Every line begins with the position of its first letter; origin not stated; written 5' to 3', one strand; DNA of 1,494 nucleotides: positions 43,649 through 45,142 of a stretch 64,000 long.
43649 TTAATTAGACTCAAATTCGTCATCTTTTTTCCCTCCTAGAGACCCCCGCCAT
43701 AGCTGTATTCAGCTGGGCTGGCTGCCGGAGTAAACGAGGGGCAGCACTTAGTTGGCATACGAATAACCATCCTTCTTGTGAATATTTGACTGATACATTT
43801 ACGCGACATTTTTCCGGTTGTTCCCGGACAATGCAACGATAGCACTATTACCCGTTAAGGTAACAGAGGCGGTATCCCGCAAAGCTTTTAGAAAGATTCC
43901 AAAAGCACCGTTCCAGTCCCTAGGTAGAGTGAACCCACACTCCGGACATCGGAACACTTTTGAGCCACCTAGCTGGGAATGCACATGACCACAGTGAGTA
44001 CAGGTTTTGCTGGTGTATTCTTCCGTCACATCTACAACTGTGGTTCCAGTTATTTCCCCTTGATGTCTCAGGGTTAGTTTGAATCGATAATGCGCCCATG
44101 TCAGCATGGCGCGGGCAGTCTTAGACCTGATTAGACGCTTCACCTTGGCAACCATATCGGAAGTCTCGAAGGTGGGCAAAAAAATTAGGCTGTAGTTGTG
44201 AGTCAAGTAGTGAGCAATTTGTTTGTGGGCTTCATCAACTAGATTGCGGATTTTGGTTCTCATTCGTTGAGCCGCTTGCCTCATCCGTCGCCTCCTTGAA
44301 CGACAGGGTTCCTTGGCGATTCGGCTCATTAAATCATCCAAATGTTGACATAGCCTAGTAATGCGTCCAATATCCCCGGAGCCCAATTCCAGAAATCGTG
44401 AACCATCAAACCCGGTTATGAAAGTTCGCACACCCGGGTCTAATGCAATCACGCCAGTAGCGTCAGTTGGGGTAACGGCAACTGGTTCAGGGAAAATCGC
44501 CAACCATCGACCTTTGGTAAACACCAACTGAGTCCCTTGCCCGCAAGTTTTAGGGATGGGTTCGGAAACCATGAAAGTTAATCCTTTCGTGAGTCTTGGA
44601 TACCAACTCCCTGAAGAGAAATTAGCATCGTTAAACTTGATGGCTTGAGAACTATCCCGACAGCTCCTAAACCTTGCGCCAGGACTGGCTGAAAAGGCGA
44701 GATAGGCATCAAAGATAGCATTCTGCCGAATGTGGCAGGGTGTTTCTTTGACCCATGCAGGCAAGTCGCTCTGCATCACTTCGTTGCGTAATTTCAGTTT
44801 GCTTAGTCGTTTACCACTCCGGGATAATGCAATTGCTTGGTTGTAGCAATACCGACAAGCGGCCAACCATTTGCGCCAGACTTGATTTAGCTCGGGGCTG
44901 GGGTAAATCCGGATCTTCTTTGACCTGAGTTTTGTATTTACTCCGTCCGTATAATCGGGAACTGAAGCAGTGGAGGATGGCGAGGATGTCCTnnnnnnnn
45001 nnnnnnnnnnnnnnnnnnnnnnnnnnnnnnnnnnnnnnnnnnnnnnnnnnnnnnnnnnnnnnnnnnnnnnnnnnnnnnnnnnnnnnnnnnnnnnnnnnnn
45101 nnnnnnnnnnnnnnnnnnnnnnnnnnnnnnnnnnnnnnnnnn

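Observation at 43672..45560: IS607-like element with dead tnpA but intact tnpB, inserted ~130 bp upstream of cysH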

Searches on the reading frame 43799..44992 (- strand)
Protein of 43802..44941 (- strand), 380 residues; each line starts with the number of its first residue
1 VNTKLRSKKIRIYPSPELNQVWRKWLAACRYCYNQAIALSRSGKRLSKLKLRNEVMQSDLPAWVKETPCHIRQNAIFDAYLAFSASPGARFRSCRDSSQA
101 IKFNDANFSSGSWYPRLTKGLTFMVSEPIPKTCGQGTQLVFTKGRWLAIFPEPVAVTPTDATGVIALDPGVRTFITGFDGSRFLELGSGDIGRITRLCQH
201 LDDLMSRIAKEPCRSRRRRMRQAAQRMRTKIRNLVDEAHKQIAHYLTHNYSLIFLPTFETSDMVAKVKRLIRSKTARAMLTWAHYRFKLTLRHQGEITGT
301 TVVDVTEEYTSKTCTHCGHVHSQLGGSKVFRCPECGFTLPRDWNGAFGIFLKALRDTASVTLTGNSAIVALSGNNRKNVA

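Call 12: find_homologous_proteins(query=window:43802-44941:-, max_evalue=1e-10)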
Query seq(380 aa) (380 aa): 2350 proteins with E <= 1e-10 among 5280 candidates; the best 120 are listed.
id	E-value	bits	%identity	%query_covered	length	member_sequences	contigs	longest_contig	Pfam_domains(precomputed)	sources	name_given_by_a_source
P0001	4.0e-251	850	96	100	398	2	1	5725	PF12323.15,PF07282.19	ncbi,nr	ncbi:transposase [Arthrospira sp. O9.13F]|nr:transposase [Arthrospira sp. O9.13F]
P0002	3.4e-248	841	96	100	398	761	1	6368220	PF12323.15,PF07282.19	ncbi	ncbi:RNA-guided endonuclease TnpB family protein [Arthrospira platensis]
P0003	5.4e-242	820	93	100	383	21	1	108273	PF12323.15,PF07282.19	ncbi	ncbi:RNA-guided endonuclease InsQ/TnpB family protein, partial [Laspinema olomoucense]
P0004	1.1e-240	816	92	100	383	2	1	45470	PF12323.15,PF01385.26,PF07282.19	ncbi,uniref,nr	ncbi:RNA-guided endonuclease TnpB family protein [Laspinema sp. D1]|uniref:RNA-guided endonuclease I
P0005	4.2e-239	811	92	100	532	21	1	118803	PF12323.15,PF07282.19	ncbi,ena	-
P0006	1.6e-238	809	92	100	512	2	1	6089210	PF12323.15,PF01385.26,PF07282.19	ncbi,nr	ncbi:putative transposase [Arthrospira platensis C1]|nr:putative transposase [Arthrospira platensis 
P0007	9.0e-238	806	92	100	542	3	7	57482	PF12323.15,PF01385.26,PF07282.19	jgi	jgi:putative transposase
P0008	4.5e-234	794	90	100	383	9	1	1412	PF12323.15,PF01385.26,PF07282.19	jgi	jgi:putative transposase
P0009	1.5e-233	793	90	100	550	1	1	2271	PF12323.15,PF01385.26,PF07282.19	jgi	jgi:putative transposase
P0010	1.9e-232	789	88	100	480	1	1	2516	PF12323.15,PF07282.19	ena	-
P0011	8.6e-230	780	87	100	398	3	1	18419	PF12323.15,PF01385.26,PF07282.19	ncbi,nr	ncbi:RNA-guided endonuclease InsQ/TnpB family protein [Limnoraphis robusta]|nr:RNA-guided endonuclea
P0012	1.6e-229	779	89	100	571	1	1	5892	PF12323.15,PF07282.19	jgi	jgi:putative transposase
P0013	7.9e-227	770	88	100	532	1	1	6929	PF12323.15,PF01385.26,PF07282.19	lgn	-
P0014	2.7e-214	729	82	100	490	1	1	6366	PF12323.15,PF07282.19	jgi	jgi:putative transposase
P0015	2.1e-211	720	81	99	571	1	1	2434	PF12323.15,PF07282.19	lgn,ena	-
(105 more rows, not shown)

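Call 22: find_related_loci(query=A2, collection=genome_contigs, flank=3000)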
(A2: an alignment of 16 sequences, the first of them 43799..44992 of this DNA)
Query A2 (397 aa) in genome_contigs; peptide patterns used: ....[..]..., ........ (x = any residue, [..] = any of these).
180 stretches matched a pattern; 89 encode a relative of the query (tblastn E <= 1e-3); the best 80 are kept; 80 distinct loci.
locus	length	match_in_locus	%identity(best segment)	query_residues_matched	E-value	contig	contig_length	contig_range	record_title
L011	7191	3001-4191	91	1-397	0e+0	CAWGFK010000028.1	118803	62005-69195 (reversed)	MAG: uncultured cyanobacterium isolate MFD01721.bin.1.50 genome assembly, contig: contig_29862, whole genome shotgun seq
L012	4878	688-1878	89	1-397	0e+0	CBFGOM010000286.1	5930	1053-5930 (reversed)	MAG TPA_asm: uncultured Oscillatoriaceae bacterium isolate SRR29873479_metabat2_16 genome assembly, contig: ERZ27315265.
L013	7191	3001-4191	93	1-397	0e+0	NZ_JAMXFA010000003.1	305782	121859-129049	Laspinema olomoucense D3b NODE_3_length_305782_cov_99.635259, whole genome shotgun sequence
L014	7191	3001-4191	90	1-397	0e+0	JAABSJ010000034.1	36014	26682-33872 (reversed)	MAG: Oscillatoria sp. isolate S11.Bin022 Scaffold_34, whole genome shotgun sequence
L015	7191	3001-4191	88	1-397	0e+0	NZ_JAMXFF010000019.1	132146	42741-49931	Laspinema palackyanum D2a NODE_20_length_132146_cov_67.991694, whole genome shotgun sequence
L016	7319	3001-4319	94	1-397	0e+0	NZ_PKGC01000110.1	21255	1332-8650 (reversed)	Arthrospira platensis PCC 7345 scaffold_110, whole genome shotgun sequence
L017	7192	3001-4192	89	1-397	0e+0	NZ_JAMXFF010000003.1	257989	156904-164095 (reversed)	Laspinema palackyanum D2a NODE_4_length_257989_cov_63.926917, whole genome shotgun sequence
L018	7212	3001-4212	76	1-397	0e+0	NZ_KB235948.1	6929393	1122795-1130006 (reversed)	Oscillatoria sp. PCC 10802 Osc10802DRAFT_Contig7.7, whole genome shotgun sequence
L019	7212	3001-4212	76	1-397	0e+0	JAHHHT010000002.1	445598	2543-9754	MAG: Oscillatoria princeps RMCB-10 scaffold_22_c2, whole genome shotgun sequence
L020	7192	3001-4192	89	1-397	0e+0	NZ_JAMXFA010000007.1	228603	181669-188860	Laspinema olomoucense D3b NODE_7_length_228603_cov_99.547290, whole genome shotgun sequence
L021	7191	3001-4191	79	1-397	0e+0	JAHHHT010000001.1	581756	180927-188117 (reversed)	MAG: Oscillatoria princeps RMCB-10 scaffold_13_c1, whole genome shotgun sequence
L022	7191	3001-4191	72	1-397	0e+0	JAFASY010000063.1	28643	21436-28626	MAG: Chroococcidiopsidaceae cyanobacterium CP_BM_ER_R8_30 BM_ER_R8_k147_1562742, whole genome shotgun sequence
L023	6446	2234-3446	77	1-397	0e+0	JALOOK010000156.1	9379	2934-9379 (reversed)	MAG: Oscillatoria sp. Prado101 scaffold_9416, whole genome shotgun sequence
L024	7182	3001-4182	71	1-397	0e+0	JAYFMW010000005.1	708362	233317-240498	MAG: Microcoleus sp. isolate Neu2020_600 contig_124, whole genome shotgun sequence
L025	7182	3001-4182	70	1-397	0e+0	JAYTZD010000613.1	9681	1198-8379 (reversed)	MAG: Oscillatoriales bacterium isolate GFS_6261 GFS_6261_612, whole genome shotgun sequence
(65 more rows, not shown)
